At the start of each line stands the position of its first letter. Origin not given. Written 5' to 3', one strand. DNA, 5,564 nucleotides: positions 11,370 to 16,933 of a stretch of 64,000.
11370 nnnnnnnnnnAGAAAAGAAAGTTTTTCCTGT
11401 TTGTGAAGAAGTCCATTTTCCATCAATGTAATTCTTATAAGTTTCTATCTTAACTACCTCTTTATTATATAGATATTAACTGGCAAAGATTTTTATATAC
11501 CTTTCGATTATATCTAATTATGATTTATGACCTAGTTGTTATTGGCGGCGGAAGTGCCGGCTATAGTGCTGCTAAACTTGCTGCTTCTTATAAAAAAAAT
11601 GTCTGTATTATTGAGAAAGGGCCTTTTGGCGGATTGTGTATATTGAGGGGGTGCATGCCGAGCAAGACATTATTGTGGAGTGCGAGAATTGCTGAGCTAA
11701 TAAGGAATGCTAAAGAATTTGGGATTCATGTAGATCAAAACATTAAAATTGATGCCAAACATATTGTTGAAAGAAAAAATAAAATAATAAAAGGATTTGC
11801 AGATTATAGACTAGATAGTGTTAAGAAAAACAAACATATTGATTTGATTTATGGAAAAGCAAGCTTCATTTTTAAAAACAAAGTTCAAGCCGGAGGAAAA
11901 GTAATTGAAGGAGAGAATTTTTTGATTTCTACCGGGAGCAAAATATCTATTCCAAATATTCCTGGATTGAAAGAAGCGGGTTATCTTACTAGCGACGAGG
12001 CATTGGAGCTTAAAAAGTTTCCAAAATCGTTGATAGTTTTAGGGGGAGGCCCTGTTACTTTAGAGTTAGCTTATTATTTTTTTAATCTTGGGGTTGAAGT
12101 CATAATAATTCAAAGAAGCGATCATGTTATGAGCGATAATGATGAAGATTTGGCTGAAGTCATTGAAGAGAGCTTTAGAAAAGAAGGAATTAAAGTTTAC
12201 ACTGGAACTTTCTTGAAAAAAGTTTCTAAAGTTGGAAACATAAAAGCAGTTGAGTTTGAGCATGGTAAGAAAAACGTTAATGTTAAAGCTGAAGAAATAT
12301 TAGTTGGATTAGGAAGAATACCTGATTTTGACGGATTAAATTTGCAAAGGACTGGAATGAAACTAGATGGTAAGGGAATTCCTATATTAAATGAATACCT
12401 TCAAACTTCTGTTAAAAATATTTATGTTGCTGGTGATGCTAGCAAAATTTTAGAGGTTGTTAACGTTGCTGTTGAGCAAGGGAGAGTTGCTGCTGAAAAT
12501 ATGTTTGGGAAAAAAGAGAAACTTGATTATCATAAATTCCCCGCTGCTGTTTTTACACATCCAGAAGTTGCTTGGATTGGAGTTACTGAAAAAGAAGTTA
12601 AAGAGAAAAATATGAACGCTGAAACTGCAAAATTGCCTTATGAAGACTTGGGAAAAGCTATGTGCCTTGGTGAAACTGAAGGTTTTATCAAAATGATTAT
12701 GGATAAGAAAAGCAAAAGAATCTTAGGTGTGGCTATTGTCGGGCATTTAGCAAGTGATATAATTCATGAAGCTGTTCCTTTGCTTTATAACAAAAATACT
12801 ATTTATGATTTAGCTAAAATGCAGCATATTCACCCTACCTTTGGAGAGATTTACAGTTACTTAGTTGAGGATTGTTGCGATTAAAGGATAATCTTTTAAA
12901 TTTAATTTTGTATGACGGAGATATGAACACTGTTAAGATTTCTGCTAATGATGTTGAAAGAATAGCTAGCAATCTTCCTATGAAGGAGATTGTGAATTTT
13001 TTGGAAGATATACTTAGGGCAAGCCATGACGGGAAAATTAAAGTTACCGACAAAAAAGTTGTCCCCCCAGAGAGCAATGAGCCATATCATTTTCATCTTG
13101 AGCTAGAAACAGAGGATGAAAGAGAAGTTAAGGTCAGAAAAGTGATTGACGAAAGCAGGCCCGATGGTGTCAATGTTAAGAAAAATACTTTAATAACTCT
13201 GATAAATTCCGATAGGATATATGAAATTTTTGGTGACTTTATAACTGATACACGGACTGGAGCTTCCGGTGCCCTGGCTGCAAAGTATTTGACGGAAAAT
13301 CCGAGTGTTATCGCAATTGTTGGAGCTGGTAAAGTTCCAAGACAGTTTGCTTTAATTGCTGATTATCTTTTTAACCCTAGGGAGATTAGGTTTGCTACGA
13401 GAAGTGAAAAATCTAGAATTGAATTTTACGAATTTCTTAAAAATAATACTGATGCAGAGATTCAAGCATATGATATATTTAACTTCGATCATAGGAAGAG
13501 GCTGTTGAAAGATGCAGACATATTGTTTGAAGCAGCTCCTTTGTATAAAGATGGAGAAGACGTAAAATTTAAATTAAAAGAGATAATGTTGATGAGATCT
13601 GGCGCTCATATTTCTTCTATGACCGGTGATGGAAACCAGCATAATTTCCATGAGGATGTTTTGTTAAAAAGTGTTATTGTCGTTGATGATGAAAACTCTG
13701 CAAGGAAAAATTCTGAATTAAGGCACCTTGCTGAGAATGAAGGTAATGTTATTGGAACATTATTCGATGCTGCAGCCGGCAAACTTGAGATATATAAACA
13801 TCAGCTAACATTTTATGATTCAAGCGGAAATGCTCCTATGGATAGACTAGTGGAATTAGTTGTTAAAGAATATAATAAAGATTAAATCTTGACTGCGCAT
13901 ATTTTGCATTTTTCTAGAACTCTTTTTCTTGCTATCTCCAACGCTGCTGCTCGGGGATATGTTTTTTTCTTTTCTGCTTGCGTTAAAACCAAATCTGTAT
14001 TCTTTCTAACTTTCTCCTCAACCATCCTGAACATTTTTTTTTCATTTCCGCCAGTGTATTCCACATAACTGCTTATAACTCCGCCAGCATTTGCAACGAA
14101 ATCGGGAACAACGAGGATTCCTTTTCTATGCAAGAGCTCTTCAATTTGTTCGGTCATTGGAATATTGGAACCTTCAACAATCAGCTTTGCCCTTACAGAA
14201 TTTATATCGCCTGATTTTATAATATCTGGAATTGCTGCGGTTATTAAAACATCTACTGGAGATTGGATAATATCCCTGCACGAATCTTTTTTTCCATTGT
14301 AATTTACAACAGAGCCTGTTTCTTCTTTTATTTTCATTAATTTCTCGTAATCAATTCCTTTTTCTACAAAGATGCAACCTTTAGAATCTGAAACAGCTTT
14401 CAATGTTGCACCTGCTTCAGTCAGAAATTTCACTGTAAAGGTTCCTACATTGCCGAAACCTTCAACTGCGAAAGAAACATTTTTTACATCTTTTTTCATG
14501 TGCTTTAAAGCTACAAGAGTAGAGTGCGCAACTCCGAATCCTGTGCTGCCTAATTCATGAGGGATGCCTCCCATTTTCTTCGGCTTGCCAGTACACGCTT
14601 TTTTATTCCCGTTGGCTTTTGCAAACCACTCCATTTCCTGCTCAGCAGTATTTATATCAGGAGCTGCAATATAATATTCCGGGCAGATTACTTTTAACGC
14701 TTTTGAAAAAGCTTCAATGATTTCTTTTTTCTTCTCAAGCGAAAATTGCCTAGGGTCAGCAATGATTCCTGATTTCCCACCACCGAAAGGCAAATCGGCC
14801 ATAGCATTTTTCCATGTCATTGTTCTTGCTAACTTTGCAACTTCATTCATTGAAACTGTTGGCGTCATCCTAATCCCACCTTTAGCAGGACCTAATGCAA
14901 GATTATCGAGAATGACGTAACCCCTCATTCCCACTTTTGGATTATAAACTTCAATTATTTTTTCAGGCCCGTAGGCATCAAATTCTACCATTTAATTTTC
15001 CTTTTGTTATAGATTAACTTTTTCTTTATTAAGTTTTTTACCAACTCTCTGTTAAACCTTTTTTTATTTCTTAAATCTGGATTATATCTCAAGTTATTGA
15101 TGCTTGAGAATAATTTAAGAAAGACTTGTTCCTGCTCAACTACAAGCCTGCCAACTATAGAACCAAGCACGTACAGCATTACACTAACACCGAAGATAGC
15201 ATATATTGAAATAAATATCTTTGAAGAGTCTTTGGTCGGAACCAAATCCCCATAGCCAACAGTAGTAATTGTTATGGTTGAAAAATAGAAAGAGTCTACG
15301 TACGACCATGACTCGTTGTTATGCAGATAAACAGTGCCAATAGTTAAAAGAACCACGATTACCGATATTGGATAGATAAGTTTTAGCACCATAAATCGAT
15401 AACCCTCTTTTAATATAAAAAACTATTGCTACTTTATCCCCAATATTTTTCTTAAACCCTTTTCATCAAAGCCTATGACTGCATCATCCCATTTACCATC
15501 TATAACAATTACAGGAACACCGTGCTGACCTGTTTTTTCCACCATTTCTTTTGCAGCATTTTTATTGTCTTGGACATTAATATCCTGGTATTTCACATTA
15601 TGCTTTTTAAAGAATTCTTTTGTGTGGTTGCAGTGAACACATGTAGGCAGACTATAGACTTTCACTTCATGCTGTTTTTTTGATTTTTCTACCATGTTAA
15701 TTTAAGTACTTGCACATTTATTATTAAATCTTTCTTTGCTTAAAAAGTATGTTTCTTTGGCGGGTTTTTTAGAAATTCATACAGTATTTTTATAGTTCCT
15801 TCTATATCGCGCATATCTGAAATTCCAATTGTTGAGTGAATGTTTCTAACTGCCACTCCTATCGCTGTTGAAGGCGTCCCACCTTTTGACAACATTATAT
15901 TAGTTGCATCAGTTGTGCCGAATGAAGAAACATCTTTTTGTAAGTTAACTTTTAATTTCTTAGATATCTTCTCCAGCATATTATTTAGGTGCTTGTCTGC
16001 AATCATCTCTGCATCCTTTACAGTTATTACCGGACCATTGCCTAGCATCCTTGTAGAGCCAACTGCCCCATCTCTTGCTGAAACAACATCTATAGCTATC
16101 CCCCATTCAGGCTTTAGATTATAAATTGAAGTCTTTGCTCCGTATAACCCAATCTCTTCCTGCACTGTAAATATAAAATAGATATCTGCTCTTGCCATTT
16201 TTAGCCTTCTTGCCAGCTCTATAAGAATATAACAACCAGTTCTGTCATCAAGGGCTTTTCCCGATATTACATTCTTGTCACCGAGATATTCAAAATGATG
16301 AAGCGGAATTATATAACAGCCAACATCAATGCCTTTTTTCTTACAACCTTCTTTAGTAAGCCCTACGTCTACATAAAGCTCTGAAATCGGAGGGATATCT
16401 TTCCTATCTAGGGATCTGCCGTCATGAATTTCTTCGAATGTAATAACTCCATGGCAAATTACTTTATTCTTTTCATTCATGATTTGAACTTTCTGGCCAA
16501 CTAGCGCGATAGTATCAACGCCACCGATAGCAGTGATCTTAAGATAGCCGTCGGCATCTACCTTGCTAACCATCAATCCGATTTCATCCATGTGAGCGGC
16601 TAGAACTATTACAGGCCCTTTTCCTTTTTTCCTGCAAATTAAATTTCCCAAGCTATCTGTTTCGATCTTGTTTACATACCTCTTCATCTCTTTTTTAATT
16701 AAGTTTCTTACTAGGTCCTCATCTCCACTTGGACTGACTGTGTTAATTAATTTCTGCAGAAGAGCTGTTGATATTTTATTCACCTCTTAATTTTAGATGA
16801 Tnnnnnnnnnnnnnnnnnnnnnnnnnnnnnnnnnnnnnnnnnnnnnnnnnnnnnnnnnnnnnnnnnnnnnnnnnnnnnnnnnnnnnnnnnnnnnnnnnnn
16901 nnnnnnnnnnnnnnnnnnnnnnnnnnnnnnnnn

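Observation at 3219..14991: Consolidated citrulline/ornithine-to-2-oxoglutarate catabolic supercluster lacking arginine deiminase, with an unusual P-loop gene inserted between arcB and arcC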

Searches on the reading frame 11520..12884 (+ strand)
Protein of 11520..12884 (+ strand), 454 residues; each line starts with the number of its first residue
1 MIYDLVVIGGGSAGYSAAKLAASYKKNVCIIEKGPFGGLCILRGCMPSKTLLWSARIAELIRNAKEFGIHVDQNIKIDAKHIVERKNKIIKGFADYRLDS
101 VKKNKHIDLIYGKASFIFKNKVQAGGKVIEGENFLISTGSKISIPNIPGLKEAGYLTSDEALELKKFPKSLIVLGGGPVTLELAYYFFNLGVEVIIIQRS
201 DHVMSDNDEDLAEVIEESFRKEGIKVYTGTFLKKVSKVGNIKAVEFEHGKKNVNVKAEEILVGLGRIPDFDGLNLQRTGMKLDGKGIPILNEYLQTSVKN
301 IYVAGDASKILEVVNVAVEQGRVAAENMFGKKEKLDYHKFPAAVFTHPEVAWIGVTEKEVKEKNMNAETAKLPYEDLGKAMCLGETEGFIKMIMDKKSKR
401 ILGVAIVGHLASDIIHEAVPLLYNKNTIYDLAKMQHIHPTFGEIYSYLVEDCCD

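Call 3: search_protein_families(library=pfam, proteins=[window:11520-12884:+])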
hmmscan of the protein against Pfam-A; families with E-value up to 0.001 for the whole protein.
window:11520-12884:+ (454 aa): 13 families
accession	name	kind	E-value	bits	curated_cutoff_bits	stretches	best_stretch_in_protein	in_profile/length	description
PF07992.20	Pyr_redox_2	-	4e-60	204.1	26.1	1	3-321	1-291/291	Pyridine nucleotide-disulphide oxidoreductase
PF02852.28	Pyr_redox_dim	-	1.7e-30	105.9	25.3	1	341-444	2-105/110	Pyridine nucleotide-disulphide oxidoreductase, dimerisation domain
PF00070.33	Pyr_redox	-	6.8e-20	71.8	22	1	171-247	2-80/82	Pyridine nucleotide-disulphide oxidoreductase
PF13738.12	Pyr_redox_3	-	2.4e-14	53.7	30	1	6-305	1-305/305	Pyridine nucleotide-disulphide oxidoreductase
PF12831.13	FAD_oxidored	-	5.5e-08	32.9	27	1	4-39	1-37/416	FAD dependent oxidoreductase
PF03486.20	HI0933_like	-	3.3e-07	30.5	50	0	4-35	2-33/244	HI0933-like protein Rossmann domain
PF01134.28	GIDA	-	3.8e-06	26.7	22.1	1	4-140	1-150/391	Glucose inhibited division protein A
PF00890.30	FAD_binding_2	-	1.2e-05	25.1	20.4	1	4-36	1-33/414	FAD binding domain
PF01946.23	Thi4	-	2.1e-05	24.3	26.2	0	3-86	18-100/235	Thi4 family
PF13450.12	NAD_binding_8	-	2.7e-05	24.8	21.9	0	7-41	1-35/68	NAD(P)-binding Rossmann-like domain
PF05834.18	Lycopene_cycl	-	0.00011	21.8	23.4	0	4-35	1-34/380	Lycopene cyclase protein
PF01266.30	DAO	-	0.00027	21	27.9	0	4-37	1-35/353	FAD dependent oxidoreductase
PF01262.27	AlaDh_PNT_C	-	0.0003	20.7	23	0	5-33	31-59/214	Alanine dehydrogenase/PNT, C-terminal domain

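Call 4: search_protein_families(library=ncbifam, proteins=[window:11520-12884:+])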
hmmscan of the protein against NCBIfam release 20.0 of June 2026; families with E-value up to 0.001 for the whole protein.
window:11520-12884:+ (454 aa): 62 families (the best 25 are shown)
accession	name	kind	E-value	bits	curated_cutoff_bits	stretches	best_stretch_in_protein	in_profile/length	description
TIGR02053.1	MerA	equivalog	1.1e-121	407.1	454.45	1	3-443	1-444/465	mercury(II) reductase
TIGR01350.1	lipoamide_DH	equivalog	1.5e-120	403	408.8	1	3-446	2-448/461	dihydrolipoyl dehydrogenase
NF004991.0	PRK06370.1-3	subfamily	2.3e-107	359.6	620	1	2-444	35-479/509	FAD-containing oxidoreductase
NF004947.0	PRK06292.2-5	equivalog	3.2e-104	349.4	592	1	3-444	4-450/474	dihydrolipoyl dehydrogenase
NF004992.0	PRK06370.1-4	equivalog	3.6e-92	309.2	629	1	3-451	5-454/459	FAD-containing oxidoreductase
NF004945.0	PRK06292.2-3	equivalog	1.2e-91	308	494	1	3-449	4-449/457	dihydrolipoyl dehydrogenase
NF004946.0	PRK06292.2-4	subfamily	2e-91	307.2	634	1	3-447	4-465/487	dihydrolipoyl dehydrogenase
NF004776.0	PRK06116.1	equivalog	3.9e-88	296.4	480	1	3-443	5-444/450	glutathione-disulfide reductase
NF004939.0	PRK06292.1-1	equivalog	1.9e-85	287.3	435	1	3-443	6-449/476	dihydrolipoyl dehydrogenase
NF003585.0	PRK05249.1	equivalog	4.9e-85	285.9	465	1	3-446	7-451/464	Si-specific NAD(P)(+) transhydrogenase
NF005884.0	PRK07846.1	equivalog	3.5e-84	283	501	1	3-444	4-443/454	mycothione reductase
NF010311.1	PRK13748.1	subfamily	5.2e-84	283.1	600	1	5-433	100-529/560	mercury(II) reductase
TIGR01424.1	gluta_reduc_2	equivalog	1.9e-83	280.5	606.05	1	3-443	3-440/446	glutathione-disulfide reductase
NF004944.0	PRK06292.2-2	equivalog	1.4e-82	277.8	619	1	3-444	4-444/460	dihydrolipoyl dehydrogenase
NF004943.0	PRK06292.2-1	equivalog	7.3e-80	269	432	1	3-446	4-449/456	dihydrolipoyl dehydrogenase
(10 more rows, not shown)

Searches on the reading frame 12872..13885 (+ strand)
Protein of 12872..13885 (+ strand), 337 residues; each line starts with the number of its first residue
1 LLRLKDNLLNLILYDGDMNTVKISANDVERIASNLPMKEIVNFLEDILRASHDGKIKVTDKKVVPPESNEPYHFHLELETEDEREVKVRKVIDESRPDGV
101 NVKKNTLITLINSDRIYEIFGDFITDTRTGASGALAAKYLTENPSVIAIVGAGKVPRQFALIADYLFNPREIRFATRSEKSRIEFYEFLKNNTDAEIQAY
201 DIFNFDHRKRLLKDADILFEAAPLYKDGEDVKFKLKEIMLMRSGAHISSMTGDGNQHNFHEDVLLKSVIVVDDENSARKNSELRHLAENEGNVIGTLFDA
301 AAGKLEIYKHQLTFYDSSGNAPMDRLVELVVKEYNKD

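Call 3: search_protein_families(library=pfam, proteins=[window:12872-13885:+])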
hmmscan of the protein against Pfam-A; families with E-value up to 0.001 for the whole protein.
window:12872-13885:+ (337 aa): 1 family
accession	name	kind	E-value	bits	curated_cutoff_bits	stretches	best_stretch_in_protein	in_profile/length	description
PF02423.21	OCD_Mu_crystall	-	3.8e-21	75.8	24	1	30-332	10-307/314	Ornithine cyclodeaminase/mu-crystallin family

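Call 4: search_protein_families(library=ncbifam, proteins=[window:12872-13885:+])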
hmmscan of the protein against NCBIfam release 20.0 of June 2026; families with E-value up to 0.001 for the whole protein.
window:12872-13885:+ (337 aa): 8 families
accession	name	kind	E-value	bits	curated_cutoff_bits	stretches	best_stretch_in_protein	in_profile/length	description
TIGR02371.1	ala_DH_arch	equivalog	1.5e-14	53.9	409.15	1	34-331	13-309/325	alanine dehydrogenase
NF006141.0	PRK08291.1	equivalog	3.9e-11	42.5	408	1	123-289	110-267/330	cyclodeaminase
NF005762.1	PRK07589.1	equivalog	5.4e-08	32.2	350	1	124-324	107-298/334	ornithine cyclodeaminase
TIGR02992.1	ectoine_eutC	equivalog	1.2e-06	27.8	471.65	1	123-288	107-263/326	ectoine utilization protein EutC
NF004793.0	PRK06141.1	equivalog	4.2e-06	26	322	1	118-324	98-300/314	bifunctional Delta(1)-pyrroline-2-carboxylate/Delta(1)-piperideine-2-carboxylate reductase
NF006379.0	PRK08618.1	equivalog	9.6e-06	25.1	417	1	31-223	9-201/326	ornithine cyclodeaminase family protein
NF005603.0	PRK07340.1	equivalog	2e-05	24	266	1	24-191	5-174/307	delta(1)-pyrroline-2-carboxylate reductase family protein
TIGR03944.1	dehyd_SbnB_fam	equivalog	0.00015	20.9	326.9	1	123-290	109-264/327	2,3-diaminopropionate biosynthesis protein SbnB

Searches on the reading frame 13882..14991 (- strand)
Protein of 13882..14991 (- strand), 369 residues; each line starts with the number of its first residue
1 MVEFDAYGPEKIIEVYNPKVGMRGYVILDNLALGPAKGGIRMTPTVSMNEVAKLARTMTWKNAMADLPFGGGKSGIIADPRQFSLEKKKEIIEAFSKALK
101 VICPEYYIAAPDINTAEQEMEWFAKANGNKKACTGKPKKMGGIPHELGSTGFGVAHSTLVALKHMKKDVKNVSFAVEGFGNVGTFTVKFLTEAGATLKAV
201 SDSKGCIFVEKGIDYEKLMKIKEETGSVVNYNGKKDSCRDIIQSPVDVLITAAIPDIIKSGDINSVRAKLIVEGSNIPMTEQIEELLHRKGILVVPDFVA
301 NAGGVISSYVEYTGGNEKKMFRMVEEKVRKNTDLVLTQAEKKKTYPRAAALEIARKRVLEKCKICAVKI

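Call 6: search_protein_families(library=pfam, proteins=[window:13882-14991:-], max_evalue=1)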
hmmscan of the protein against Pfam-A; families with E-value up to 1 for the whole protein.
window:13882-14991:- (369 aa): 3 families
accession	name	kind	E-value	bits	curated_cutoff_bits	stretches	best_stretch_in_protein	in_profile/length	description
PF00208.27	ELFV_dehydrog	-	2.8e-52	178.3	23.4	1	141-361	1-236/241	Glutamate/Leucine/Phenylalanine/Valine dehydrogenase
PF02812.23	ELFV_dehydrog_N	-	1.9e-31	108.9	25.3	1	10-125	2-125/129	Glu/Leu/Phe/Val dehydrogenase, dimerisation domain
PF05088.18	Bac_GDH_CD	-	0.003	16.6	22.8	1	263-311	399-447/497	Bacterial NAD-glutamate dehydrogenase, catalytic domain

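Call 40: search_protein_families(library=ncbifam, proteins=[window:13882-14991:-], max_evalue=1e-10)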
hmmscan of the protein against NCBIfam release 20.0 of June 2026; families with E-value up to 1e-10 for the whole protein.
window:13882-14991:- (369 aa): 6 families
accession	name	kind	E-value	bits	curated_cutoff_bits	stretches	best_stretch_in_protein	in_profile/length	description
NF040817.1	GdhA_Arch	equivalog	8.2e-73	245.9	750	1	23-339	55-380/419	glutamate dehydrogenase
NF041398.1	GluDhGdhB_Halo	equivalog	4.3e-69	233.4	620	1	24-360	53-401/410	glutamate dehydrogenase GdhB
NF006929.0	PRK09414.1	equivalog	1.7e-44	152.5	536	1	23-330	78-401/445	NADP-specific glutamate dehydrogenase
NF035922.1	Trp_DH_ScyB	equivalog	7.9e-39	133.6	600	1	8-360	10-341/346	tryptophan dehydrogenase ScyB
NF010634.0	PRK14031.1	equivalog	3.4e-31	108.2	822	1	24-325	75-395/444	NADP-specific glutamate dehydrogenase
NF010633.0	PRK14030.1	subfamily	7.2e-30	104.4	743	1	23-323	74-391/445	glutamate dehydrogenase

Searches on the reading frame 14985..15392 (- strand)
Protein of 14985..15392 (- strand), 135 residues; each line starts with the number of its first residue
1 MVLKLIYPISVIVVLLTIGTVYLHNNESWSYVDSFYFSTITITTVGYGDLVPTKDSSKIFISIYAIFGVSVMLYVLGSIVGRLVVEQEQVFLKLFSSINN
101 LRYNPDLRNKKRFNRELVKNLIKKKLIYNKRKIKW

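Call 6: search_protein_families(library=pfam, proteins=[window:14985-15392:-], max_evalue=1)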
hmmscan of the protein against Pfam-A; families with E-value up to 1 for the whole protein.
window:14985-15392:- (135 aa): 4 families
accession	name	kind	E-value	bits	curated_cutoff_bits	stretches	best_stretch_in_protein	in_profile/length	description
PF07885.22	Ion_trans_2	-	6.4e-21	74.5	22.5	1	11-83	2-77/79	Ion channel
PF00520.37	Ion_trans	-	1.1e-07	31.8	25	1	26-88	166-238/241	Ion transport protein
PF01061.29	ABC2_membrane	-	0.039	13.9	26.9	1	9-87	26-108/211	ABC-2 type transporter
PF00060.32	Lig_chan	-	0.063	13.5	30.8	1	11-95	17-106/146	Ligand-gated ion channel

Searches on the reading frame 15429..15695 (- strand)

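Call 6: search_protein_families(library=pfam, proteins=[window:15429-15695:-], max_evalue=1)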
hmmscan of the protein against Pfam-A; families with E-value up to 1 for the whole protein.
window:15429-15695:- (88 aa): 9 families
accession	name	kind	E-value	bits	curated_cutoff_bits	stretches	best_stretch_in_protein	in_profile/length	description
PF00462.30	Glutaredoxin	-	3.5e-18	66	22.9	1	11-68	1-58/60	Glutaredoxin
PF13192.12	Thioredoxin_3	-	0.00015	22.2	24.8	1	10-68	2-58/76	Thioredoxin domain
PF13417.12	GST_N_3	-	0.0086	16.8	22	1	14-68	2-55/75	Glutathione S-transferase, N-terminal domain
PF06953.17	ArsD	-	0.02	15.6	27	1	30-71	44-84/123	Arsenical resistance operon protein ArsD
PF00085.26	Thioredoxin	-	0.025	15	23.5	1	2-74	14-89/103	Thioredoxin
PF19420.4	DDAH_eukar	-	0.026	14.2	23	1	23-68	7-52/291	N,N dimethylarginine dimethylhydrolase, eukaryotic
PF15517.12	TBPIP_N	-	0.045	14.2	27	1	24-68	29-72/100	TBP-interacting protein N-terminus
PF07286.17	D-Glu_cyclase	-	0.11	12.7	25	1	3-64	23-82/143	D-glutamate cyclase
PF05768.20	Glrx-like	-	0.12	13.2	26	1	11-68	2-58/77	Glutaredoxin-like domain (DUF836)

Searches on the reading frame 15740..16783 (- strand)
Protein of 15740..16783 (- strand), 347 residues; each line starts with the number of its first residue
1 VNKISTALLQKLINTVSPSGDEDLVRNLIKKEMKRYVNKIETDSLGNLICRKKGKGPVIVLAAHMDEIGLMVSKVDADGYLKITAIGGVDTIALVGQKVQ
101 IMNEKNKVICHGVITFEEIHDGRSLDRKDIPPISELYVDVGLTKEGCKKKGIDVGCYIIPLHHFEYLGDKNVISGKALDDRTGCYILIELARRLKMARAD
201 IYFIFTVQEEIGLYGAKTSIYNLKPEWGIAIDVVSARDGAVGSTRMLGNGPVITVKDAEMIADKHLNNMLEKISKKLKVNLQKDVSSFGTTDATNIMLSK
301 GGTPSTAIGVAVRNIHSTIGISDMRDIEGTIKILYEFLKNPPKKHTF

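Call 6: search_protein_families(library=pfam, proteins=[window:15740-16783:-], max_evalue=1)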
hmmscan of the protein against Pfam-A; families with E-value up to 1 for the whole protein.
window:15740-16783:- (347 aa): 5 families
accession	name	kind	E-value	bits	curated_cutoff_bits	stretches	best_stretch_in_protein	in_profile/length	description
PF05343.19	Peptidase_M42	-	2.6e-84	283.2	23.2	1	46-332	1-291/292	M42 glutamyl aminopeptidase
PF04389.22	Peptidase_M28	-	1.6e-07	31.7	21.3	1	177-296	30-148/193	Peptidase family M28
PF02127.20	Peptidase_M18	-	2.1e-06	27.3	24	1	246-337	336-431/432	Aminopeptidase I zinc metalloprotease (M18)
PF01546.33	Peptidase_M20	-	7.3e-06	26.5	24.6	1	177-339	33-205/206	Peptidase family M20/M25/M40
PF04583.17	Baculo_p74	-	0.19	11.7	23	0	261-301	23-62/215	Baculoviridae p74 conserved region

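Call 40: search_protein_families(library=ncbifam, proteins=[window:15740-16783:-], max_evalue=1e-10)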
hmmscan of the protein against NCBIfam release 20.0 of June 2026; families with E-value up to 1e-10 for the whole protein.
window:15740-16783:- (347 aa): 5 families
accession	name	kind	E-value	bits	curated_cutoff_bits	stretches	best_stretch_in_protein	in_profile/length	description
NF007421.0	PRK09961.1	equivalog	1.3e-64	218.2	412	1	7-340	4-332/345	aminopeptidase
NF040822.1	lys_aminopep_Arch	equivalog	2.7e-62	210.8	700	1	5-339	3-336/345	lysyl aminopeptidase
TIGR03107.1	glu_aminopep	equivalog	4.6e-51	173.8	469.7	1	14-339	9-339/350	glutamyl aminopeptidase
NF007367.0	PRK09864.1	equivalog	5.1e-50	170.2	569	1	7-339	4-339/356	aminopeptidase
TIGR03106.1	trio_M42_hydro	equivalog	2.8e-21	75.8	397.75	1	8-297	8-299/343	osmoprotectant NAGGN system M42 family peptidase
